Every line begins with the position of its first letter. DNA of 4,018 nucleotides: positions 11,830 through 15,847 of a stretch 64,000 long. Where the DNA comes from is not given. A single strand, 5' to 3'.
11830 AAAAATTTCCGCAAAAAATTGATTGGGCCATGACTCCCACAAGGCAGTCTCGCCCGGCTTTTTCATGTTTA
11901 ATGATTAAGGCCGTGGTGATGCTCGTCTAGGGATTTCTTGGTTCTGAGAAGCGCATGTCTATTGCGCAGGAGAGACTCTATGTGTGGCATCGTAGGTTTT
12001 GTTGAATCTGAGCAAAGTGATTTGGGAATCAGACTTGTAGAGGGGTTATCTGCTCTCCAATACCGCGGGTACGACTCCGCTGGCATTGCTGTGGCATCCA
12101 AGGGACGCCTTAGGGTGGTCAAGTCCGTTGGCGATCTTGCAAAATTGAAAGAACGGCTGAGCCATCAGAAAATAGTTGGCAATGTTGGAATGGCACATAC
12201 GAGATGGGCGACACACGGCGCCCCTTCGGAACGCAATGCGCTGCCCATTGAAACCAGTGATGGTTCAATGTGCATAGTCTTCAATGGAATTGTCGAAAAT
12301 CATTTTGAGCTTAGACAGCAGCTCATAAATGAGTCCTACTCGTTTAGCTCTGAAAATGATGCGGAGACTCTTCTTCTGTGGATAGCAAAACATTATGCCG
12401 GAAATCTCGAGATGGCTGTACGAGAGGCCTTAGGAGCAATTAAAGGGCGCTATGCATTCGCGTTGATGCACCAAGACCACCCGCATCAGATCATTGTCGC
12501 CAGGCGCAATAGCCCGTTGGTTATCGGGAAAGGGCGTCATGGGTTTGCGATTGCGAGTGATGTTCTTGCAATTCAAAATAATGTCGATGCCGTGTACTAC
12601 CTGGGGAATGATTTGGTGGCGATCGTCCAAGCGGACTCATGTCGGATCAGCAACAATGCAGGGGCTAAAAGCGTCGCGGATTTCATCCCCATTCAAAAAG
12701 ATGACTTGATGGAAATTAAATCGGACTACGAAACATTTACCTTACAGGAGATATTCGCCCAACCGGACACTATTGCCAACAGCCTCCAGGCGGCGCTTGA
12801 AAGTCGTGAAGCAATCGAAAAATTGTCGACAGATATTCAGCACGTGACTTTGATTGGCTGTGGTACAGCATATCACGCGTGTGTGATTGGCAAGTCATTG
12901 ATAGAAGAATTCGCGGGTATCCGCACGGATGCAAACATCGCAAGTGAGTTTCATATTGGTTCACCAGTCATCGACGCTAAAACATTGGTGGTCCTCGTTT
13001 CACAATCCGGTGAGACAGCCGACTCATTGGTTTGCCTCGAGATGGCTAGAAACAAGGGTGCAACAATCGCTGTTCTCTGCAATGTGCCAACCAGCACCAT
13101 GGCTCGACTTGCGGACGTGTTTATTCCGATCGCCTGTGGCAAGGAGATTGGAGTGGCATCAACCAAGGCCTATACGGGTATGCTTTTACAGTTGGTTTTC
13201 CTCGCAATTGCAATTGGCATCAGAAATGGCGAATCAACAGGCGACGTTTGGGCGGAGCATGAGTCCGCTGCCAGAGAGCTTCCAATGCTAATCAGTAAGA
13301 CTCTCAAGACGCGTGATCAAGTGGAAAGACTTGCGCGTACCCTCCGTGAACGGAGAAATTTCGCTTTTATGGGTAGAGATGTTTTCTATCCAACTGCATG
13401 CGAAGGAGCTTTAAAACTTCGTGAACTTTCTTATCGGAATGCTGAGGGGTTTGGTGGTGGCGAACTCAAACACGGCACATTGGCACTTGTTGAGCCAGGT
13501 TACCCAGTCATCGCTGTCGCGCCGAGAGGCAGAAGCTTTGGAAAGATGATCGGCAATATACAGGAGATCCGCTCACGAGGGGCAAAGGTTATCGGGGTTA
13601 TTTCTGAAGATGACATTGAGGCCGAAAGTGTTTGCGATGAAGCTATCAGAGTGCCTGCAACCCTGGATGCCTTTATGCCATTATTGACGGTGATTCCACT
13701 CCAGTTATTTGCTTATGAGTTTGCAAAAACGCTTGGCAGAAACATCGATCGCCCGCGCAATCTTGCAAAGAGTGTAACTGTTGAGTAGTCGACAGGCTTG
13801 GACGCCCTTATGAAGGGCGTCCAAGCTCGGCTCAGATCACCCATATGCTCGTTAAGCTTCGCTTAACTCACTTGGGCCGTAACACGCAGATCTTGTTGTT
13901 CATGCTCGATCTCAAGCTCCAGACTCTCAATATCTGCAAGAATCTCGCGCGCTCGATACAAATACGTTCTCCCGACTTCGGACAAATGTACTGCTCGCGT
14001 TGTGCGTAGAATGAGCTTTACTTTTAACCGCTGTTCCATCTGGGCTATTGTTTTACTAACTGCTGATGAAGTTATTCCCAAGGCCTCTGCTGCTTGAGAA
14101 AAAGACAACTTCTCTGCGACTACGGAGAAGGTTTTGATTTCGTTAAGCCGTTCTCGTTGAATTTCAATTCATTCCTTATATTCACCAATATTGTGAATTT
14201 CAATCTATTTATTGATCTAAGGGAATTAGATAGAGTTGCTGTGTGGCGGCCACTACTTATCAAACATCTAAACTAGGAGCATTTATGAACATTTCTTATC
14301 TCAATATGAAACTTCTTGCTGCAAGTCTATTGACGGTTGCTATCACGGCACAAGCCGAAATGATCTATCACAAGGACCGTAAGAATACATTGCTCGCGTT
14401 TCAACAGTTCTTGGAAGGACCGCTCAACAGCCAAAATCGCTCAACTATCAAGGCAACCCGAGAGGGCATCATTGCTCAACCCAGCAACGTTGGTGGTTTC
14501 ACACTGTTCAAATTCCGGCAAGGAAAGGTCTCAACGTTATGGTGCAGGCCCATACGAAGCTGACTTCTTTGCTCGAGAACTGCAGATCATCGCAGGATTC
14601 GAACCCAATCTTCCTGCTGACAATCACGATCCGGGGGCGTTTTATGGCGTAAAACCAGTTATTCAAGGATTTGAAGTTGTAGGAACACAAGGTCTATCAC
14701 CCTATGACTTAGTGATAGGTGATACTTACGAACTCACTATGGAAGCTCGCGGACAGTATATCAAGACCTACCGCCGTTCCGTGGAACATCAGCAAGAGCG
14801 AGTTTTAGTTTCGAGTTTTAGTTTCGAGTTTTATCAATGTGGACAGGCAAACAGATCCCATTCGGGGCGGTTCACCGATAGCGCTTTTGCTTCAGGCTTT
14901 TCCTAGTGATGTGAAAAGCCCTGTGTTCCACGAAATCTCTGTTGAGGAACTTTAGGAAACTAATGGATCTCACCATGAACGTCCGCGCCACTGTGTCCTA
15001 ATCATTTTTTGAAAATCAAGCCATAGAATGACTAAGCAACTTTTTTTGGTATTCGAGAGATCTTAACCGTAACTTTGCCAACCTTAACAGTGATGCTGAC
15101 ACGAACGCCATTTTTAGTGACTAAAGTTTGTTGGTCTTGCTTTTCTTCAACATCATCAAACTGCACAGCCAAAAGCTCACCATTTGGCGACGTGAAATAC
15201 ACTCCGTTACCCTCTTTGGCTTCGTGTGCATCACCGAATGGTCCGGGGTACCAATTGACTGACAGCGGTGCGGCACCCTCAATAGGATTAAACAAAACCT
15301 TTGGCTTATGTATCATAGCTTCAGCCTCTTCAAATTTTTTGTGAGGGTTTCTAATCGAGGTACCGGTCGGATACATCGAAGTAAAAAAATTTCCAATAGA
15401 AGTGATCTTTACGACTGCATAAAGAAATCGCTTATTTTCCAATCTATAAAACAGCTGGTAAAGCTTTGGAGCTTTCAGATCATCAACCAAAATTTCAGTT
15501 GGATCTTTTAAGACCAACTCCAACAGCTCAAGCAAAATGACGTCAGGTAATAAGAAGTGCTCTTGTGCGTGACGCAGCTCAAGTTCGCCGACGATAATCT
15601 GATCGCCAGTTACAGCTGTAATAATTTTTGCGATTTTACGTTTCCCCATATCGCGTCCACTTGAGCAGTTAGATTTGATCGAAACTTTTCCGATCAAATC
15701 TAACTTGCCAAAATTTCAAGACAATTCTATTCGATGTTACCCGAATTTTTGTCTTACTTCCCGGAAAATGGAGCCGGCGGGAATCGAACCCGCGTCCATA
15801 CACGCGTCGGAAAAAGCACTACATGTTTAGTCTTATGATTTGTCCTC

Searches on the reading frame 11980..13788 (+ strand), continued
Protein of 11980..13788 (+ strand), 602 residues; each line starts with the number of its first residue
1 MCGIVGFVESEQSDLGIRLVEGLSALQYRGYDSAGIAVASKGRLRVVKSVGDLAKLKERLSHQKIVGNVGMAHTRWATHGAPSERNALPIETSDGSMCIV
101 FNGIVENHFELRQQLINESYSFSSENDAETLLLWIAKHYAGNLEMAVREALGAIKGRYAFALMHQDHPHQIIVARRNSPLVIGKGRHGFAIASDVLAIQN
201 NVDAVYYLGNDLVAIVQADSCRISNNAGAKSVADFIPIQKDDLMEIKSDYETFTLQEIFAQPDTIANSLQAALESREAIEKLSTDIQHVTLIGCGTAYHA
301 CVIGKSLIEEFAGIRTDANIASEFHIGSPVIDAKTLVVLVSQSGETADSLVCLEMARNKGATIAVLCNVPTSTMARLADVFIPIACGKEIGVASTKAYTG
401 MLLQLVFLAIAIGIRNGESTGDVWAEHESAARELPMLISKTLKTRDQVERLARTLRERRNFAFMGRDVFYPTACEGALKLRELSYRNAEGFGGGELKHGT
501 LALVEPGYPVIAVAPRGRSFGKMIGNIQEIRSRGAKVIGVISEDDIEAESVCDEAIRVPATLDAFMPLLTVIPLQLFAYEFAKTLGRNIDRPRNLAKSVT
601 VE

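Call 73: find_encoding_contigs(protein=P0016, flank=2500, max_places=1)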
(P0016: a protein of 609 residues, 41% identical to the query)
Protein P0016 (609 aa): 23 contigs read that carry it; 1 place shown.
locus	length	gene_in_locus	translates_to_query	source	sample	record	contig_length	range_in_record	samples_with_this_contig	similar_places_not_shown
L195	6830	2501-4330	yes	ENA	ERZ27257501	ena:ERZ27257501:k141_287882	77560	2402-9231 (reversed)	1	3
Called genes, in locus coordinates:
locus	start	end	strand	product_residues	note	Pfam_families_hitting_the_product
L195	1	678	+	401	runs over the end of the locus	PF00155:Aminotran_1_2, PF01041:DegT_DnrJ_EryC1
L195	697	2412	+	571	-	PF00999:Na_H_Exchanger, PF02254:TrkA_N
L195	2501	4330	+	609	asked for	PF13522:GATase_6, PF13537:GATase_7, PF01380:SIS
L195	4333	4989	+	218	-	PF00117:GATase, PF07685:GATase_3, PF01174:SNO (faint)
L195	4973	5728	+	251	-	PF00977:His_biosynth, PF00478:IMPDH (faint), PF05690:ThiG (faint), PF01207:Dus (faint), PF03060:NMO (faint), PF02581:TMP-TENI (faint), PF04309:G3P_antiterm (faint)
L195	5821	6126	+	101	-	PF02686:GatC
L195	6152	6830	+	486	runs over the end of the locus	PF01425:Amidase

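Call 74: find_encoding_contigs(protein=P0026, flank=2500, max_places=1)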
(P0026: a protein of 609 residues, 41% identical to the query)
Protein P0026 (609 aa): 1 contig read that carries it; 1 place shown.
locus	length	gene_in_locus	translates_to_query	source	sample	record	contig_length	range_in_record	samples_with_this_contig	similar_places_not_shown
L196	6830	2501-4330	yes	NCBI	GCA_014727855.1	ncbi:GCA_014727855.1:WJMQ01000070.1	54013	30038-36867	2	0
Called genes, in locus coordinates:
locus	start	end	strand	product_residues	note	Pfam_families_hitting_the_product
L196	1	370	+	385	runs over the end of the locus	PF10509:GalKase_gal_bdg, PF00288:GHMP_kinases_N, PF08544:GHMP_kinases_C (weak)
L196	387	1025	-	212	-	PF02581:TMP-TENI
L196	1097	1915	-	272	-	PF00730:HhH-GPD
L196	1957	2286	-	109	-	PF01329:Pterin_4a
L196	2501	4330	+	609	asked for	PF13522:GATase_6, PF13537:GATase_7, PF01380:SIS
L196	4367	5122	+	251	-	PF02616:SMC_ScpA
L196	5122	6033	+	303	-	PF04079:SMC_ScpB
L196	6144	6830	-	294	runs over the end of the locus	-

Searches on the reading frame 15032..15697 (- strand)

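Call 10: search_protein_families(library=pfam, proteins=[window:15032-15697:-], max_evalue=0.01)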
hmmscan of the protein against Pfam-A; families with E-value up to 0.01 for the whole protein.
window:15032-15697:- (221 aa): 1 family
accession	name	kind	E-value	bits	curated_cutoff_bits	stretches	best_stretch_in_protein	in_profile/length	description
PF18810.6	PBECR2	-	0.00045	20.9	27.1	1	19-111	13-104/120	phage-Barnase-EndoU-ColicinE5/D-RelE like nuclease2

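Call 66: search_protein_families(library=phrogs, proteins=[window:15032-15697:-], max_evalue=0.001)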
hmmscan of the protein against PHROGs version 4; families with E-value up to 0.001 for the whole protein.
window:15032-15697:- (221 aa): 0 families
